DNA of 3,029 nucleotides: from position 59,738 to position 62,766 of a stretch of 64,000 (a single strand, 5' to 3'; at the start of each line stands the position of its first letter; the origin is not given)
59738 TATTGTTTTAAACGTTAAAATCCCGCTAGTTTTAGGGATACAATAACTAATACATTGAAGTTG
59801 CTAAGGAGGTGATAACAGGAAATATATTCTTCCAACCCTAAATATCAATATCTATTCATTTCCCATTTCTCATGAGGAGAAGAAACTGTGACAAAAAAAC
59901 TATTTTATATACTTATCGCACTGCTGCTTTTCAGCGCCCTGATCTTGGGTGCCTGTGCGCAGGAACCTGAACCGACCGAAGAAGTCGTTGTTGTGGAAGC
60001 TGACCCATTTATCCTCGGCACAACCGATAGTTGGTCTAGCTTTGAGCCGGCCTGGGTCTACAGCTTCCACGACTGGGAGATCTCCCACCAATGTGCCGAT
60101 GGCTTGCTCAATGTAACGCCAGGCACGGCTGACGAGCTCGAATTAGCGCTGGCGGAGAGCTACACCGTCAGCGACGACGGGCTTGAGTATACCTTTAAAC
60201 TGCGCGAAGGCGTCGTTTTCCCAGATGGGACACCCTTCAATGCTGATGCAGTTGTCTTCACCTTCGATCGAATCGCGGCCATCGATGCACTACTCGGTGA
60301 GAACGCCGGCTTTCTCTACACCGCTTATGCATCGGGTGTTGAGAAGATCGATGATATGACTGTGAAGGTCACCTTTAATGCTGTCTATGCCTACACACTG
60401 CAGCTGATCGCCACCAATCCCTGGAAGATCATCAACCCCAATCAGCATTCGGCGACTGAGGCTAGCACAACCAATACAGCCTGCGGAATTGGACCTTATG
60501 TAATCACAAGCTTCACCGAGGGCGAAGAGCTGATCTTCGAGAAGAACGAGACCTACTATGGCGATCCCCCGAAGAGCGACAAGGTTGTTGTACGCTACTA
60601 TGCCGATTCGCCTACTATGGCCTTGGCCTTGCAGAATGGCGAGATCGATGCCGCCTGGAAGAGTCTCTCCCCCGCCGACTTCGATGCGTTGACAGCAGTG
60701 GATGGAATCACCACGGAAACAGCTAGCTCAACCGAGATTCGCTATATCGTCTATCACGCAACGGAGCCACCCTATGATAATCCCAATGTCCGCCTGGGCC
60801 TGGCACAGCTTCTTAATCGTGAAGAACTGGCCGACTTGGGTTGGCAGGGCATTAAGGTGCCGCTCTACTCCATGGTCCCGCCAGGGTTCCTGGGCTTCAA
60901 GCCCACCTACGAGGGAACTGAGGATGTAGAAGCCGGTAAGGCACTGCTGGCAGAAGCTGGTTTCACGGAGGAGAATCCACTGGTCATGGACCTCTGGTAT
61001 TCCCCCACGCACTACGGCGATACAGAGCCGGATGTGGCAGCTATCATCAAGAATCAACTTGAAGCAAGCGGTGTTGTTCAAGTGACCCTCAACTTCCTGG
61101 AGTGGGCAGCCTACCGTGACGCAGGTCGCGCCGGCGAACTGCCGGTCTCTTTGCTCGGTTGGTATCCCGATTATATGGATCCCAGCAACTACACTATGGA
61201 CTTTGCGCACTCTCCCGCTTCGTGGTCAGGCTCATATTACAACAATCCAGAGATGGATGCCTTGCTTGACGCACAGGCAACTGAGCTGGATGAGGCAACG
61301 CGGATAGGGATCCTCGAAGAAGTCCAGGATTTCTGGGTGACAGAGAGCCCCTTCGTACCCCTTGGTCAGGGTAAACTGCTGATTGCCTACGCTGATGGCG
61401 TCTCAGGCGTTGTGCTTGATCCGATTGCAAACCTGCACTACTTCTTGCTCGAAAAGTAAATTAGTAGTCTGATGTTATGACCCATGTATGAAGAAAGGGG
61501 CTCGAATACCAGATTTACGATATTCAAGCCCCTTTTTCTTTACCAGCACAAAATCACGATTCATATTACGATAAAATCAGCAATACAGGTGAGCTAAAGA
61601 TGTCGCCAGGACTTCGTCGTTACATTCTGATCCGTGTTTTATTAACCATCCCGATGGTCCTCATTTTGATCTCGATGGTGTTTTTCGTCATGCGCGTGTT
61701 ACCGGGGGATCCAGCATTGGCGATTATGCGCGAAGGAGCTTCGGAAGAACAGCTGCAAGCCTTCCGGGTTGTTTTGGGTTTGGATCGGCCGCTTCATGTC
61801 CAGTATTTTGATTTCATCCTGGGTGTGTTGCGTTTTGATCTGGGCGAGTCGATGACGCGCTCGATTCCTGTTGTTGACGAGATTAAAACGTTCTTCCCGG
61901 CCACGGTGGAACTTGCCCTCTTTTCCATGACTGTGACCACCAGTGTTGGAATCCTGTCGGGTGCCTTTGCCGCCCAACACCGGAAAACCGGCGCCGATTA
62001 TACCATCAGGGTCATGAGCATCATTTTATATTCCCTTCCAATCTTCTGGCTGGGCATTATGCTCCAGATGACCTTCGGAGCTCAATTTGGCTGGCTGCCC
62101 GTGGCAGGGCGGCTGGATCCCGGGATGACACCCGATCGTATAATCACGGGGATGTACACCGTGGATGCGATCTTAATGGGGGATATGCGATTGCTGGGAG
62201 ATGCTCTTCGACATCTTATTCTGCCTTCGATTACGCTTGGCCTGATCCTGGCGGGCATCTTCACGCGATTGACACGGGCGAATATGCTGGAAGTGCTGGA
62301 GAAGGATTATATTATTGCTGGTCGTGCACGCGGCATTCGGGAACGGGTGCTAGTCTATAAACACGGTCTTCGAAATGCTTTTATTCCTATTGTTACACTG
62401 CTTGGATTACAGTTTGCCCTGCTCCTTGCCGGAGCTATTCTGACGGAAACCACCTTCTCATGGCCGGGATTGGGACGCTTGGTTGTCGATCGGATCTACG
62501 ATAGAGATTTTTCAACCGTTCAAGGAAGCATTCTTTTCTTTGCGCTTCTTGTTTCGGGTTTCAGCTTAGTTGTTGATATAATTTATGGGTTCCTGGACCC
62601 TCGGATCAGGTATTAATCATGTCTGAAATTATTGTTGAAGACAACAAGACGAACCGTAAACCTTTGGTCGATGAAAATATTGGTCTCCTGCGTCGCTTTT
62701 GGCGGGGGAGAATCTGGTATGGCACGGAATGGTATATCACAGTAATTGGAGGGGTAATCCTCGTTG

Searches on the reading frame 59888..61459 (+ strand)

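Call 59: search_protein_families(library=pfam, proteins=[window:59888-61459:+])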
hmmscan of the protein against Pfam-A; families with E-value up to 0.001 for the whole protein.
window:59888-61459:+ (523 aa): 1 family
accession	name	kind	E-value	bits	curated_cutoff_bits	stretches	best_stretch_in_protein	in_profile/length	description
PF00496.27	SBP_bac_5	-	2e-83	281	32.4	1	84-443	2-364/368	Bacterial extracellular solute-binding proteins, family 5 Middle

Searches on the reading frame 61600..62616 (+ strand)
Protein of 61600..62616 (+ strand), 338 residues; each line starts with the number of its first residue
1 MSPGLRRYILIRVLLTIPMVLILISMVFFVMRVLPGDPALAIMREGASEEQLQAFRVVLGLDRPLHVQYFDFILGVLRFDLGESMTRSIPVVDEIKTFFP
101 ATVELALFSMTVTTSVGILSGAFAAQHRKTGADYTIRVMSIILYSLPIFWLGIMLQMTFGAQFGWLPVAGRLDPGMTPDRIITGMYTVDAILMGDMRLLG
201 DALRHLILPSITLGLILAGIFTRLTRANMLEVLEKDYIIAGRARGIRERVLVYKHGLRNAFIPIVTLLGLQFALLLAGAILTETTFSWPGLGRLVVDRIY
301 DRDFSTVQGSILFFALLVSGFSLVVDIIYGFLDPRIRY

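Call 59: search_protein_families(library=pfam, proteins=[window:61600-62616:+])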
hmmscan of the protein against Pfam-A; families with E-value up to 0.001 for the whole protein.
window:61600-62616:+ (338 aa): 2 families
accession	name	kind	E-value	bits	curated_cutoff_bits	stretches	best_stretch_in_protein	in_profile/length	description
PF00528.27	BPD_transp_1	-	7e-40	137.2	26.4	1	117-337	1-183/184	Binding-protein-dependent transport system inner membrane component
PF19300.4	BPD_transp_1_N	-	1.6e-11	44.8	23.8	1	7-101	3-109/114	Binding-prot-dependent transport system membrane comp, N-term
